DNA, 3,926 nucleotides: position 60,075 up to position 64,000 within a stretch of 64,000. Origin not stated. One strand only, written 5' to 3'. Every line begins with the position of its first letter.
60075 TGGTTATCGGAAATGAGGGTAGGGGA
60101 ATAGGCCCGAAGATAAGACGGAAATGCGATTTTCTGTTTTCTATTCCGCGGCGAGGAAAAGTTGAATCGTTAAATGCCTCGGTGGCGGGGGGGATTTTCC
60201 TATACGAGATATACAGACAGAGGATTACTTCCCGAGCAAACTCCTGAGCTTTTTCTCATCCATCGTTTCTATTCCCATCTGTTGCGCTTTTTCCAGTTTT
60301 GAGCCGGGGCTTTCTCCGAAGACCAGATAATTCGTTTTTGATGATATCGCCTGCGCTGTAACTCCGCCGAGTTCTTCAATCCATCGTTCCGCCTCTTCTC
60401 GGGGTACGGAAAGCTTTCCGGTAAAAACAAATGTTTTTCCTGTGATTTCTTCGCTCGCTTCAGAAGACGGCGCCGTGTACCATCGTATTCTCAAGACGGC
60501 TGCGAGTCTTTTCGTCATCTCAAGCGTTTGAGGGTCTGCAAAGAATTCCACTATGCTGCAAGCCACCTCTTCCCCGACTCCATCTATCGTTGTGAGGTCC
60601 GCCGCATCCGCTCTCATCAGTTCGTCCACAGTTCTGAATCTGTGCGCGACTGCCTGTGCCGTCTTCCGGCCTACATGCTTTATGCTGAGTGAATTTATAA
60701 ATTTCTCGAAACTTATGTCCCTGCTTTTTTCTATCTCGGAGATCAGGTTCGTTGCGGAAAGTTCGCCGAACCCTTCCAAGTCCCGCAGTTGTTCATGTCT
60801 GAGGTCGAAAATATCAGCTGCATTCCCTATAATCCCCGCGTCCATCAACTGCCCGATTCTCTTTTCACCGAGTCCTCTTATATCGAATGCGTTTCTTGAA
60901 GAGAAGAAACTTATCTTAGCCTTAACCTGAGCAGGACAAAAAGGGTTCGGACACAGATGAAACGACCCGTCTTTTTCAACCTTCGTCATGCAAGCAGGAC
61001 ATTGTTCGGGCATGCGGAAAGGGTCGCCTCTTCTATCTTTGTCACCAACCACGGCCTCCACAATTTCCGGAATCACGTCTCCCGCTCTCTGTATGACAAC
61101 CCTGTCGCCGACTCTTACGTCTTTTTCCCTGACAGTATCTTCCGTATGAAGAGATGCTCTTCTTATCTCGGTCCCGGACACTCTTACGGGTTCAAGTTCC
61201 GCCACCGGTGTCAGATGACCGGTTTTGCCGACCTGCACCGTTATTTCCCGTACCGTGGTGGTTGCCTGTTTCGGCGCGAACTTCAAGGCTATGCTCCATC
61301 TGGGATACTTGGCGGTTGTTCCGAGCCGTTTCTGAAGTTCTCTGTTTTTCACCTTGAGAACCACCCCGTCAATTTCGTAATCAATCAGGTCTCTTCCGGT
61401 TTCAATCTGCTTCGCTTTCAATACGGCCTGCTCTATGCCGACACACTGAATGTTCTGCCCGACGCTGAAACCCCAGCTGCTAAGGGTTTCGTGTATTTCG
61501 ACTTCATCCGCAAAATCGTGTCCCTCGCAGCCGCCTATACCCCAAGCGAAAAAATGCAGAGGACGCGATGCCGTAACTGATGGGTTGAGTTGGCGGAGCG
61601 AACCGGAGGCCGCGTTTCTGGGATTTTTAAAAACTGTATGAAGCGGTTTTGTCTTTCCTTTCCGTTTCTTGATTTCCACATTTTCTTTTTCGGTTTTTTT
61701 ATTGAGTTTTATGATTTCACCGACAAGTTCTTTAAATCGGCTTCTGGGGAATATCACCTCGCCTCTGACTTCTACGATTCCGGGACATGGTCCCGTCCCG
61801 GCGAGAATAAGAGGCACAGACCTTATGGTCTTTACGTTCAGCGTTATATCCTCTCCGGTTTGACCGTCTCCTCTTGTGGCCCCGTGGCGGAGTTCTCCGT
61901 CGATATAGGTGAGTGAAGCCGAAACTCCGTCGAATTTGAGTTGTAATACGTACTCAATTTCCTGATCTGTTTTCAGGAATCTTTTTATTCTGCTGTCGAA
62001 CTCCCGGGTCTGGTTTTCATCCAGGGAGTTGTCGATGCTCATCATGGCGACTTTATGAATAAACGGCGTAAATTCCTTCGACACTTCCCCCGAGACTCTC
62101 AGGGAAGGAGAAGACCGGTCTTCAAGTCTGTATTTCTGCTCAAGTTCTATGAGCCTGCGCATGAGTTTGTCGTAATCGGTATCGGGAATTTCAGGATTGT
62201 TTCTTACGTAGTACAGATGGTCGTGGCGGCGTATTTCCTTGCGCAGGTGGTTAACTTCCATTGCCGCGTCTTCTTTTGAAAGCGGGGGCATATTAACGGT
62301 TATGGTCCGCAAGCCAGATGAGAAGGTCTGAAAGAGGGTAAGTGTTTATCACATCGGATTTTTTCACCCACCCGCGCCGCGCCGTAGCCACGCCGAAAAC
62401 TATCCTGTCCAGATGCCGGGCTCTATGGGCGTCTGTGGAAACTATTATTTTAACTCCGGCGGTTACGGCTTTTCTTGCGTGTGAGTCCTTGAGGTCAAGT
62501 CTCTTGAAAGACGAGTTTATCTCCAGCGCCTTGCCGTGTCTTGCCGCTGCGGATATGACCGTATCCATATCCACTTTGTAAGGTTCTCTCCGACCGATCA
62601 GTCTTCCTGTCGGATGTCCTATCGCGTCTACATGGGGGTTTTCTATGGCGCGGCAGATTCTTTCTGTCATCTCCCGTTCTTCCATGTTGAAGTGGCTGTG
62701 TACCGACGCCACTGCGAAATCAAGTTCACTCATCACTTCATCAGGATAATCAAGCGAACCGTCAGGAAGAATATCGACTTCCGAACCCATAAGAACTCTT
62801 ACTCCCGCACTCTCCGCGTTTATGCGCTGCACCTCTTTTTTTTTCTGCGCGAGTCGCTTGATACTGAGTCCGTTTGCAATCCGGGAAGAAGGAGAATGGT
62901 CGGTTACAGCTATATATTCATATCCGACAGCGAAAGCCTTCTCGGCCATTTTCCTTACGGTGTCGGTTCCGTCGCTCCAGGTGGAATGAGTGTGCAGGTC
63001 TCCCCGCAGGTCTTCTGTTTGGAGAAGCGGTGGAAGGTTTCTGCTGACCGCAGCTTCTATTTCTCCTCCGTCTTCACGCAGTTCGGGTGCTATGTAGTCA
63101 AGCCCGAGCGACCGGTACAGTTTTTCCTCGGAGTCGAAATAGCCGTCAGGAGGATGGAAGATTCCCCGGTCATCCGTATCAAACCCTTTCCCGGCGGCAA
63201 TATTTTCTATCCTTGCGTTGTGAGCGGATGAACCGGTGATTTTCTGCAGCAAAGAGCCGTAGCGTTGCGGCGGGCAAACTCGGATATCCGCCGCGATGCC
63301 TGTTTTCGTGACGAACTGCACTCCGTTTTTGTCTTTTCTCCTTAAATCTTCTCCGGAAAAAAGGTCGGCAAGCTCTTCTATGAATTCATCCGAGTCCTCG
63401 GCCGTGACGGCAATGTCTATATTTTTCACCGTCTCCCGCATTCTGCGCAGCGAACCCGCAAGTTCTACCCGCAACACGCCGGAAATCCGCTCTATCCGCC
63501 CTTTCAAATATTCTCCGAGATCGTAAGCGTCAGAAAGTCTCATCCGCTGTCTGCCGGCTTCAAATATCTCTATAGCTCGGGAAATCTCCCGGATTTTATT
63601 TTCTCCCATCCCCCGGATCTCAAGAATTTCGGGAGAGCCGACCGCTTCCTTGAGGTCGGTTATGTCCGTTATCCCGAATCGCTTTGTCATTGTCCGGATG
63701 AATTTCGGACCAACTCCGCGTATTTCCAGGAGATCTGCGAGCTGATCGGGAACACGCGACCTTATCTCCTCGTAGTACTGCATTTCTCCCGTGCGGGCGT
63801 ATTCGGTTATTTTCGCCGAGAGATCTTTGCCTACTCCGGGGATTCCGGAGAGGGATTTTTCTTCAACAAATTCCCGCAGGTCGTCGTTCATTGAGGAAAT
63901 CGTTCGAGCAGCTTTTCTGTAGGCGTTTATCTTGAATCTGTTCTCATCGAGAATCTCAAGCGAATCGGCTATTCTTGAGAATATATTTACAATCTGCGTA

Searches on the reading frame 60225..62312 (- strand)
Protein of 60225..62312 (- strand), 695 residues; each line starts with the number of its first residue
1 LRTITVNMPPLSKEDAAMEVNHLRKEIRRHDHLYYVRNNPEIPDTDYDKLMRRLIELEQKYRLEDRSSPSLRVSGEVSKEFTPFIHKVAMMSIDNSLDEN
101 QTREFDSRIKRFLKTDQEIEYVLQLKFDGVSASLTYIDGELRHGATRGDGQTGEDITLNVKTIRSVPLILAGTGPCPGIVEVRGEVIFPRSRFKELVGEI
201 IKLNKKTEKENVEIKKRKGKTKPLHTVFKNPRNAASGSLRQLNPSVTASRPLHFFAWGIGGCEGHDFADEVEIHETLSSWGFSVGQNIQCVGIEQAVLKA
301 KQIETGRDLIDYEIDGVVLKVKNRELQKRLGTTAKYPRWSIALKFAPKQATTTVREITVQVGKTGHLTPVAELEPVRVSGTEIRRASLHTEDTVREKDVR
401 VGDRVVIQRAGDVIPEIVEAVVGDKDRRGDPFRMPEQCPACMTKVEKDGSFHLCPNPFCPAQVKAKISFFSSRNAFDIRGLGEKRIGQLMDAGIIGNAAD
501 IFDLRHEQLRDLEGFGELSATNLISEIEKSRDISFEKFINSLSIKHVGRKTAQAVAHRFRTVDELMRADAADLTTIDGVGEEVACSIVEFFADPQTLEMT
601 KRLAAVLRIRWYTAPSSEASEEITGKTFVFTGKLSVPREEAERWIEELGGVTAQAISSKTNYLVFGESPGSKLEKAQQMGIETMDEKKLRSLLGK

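Call 39: search_protein_families(library=ncbifam, proteins=[window:60225-62312:-], max_evalue=0.00001)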
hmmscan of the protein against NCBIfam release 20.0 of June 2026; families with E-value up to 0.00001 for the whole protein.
window:60225-62312:- (695 aa): 7 families
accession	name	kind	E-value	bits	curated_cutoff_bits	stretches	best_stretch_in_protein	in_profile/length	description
NF005932.1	PRK07956.1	equivalog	1.3e-220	734.4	369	1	19-692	2-663/664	NAD-dependent DNA ligase LigA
TIGR00575.1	dnlj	equivalog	8.1e-208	691.9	444.45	1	23-689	1-652/652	NAD-dependent DNA ligase LigA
NF010931.0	PRK14351.1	equivalog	2e-194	648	1051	1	10-693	26-682/692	NAD-dependent DNA ligase LigA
NF010930.0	PRK14350.1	equivalog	1.3e-107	360.8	652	1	15-692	4-664/669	NAD-dependent DNA ligase LigA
NF005987.0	PRK08097.1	equivalog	3.2e-59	200.9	498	2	230-605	198-554/562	NAD-dependent DNA ligase LigB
NF004844.0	PRK06195.1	equivalog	3e-06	26.9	373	1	620-682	218-280/309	DNA polymerase III subunit epsilon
NF010337.0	PRK13766.1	equivalog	9.7e-06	24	610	0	543-591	727-775/781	Hef nuclease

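Call 67: find_homologous_proteins(query=window:60225-62312:-, max_evalue=1e-100)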
Query window:60225-62312:- (695 aa): 7823 proteins with E <= 1e-100 among 8000 candidates; the best 120 are listed.
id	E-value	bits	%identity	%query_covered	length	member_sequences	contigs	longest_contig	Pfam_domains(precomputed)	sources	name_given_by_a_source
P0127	0.0e+0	1203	77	99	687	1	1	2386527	PF12826.14,PF03120.23,PF14520.13,PF01653.24,PF00533.34,PF00633.30,PF22745.3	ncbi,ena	-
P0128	3.2e-283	959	63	99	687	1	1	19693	PF12826.14,PF03120.23,PF14520.13,PF01653.24,PF00533.34,PF22745.3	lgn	-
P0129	1.6e-282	957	63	99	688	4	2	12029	PF12826.14,PF03120.23,PF14520.13,PF01653.24,PF00533.34,PF22745.3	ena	-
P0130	6.4e-282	955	63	99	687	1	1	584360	PF12826.14,PF03120.23,PF14520.13,PF01653.24,PF00533.34,PF22745.3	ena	-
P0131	2.0e-281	953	63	99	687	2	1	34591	PF12826.14,PF03120.23,PF14520.13,PF01653.24,PF00533.34,PF22745.3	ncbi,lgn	-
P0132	2.9e-281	953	62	99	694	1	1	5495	PF12826.14,PF03120.23,PF14520.13,PF01653.24,PF00533.34,PF00633.30,PF22745.3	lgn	-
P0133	3.0e-281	953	62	99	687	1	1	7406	PF12826.14,PF03120.23,PF14520.13,PF01653.24,PF00533.34,PF22745.3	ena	-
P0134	5.1e-281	952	62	99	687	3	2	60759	PF12826.14,PF03120.23,PF14520.13,PF01653.24,PF00533.34,PF22745.3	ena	-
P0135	2.9e-280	950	62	99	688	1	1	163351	PF12826.14,PF03120.23,PF14520.13,PF01653.24,PF00533.34,PF22745.3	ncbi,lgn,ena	-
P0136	3.6e-280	949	63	99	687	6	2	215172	PF12826.14,PF03120.23,PF14520.13,PF01653.24,PF00533.34,PF22745.3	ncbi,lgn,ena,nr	ncbi:MAG: NAD-dependent DNA ligase LigA [Candidatus Dadabacteria bacterium]|nr:NAD-dependent DNA lig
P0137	6.6e-280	948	61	99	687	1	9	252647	PF12826.14,PF03120.23,PF14520.13,PF01653.24,PF00533.34,PF00633.30,PF22745.3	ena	-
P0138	2.2e-279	947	62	99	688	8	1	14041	PF12826.14,PF03120.23,PF14520.13,PF01653.24,PF00533.34,PF22745.3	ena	-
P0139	2.8e-279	946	63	99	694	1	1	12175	PF12826.14,PF03120.23,PF14520.13,PF01653.24,PF00533.34,PF00633.30,PF22745.3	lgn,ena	-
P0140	3.0e-279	946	62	99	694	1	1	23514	PF12826.14,PF03120.23,PF14520.13,PF01653.24,PF00533.34,PF22745.3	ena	-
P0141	3.1e-279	946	62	99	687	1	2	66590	PF12826.14,PF03120.23,PF14520.13,PF01653.24,PF00533.34,PF22745.3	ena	-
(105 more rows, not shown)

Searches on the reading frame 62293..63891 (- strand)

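Call 39: search_protein_families(library=ncbifam, proteins=[window:62293-63891:-], max_evalue=0.00001)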
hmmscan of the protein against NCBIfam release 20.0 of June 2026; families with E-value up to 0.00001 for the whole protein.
window:62293-63891:- (532 aa): 9 families
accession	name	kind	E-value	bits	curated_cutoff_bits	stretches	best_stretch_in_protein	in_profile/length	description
NF006375.0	PRK08609.1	equivalog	3.6e-140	468.3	426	1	4-530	41-570/571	DNA polymerase/3'-5' exonuclease PolX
NF005928.0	PRK07945.1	equivalog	1.1e-73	248.5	250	1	293-528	96-335/337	PHP domain-containing protein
NF006251.0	PRK08392.1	equivalog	1.8e-30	106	212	1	298-515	3-211/216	hypothetical protein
NF006702.0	PRK09248.1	domain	1.4e-25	90.3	264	1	298-518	6-224/246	PHP domain-containing protein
TIGR01856.1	hisJ_fam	subfamily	4.2e-12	46.3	90.2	1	298-399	2-112/252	histidinol-phosphatase HisJ family protein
NF004981.0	PRK06361.1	equivalog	6.6e-11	42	117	1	298-494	3-181/217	histidinol phosphate phosphatase domain-containing protein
NF038032.1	CehA_McbA_metalo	domain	9.9e-07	28.5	80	1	296-340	4-48/315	CehA/McbA family metallohydrolase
NF005996.1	PRK08123.1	equivalog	1.4e-06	27.8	133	0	298-398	2-116/262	histidinol-phosphatase HisJ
NF041577.1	nside_bi_sphtase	equivalog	1.8e-06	27.3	400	0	297-337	4-44/276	3',5'-nucleoside bisphosphate phosphatase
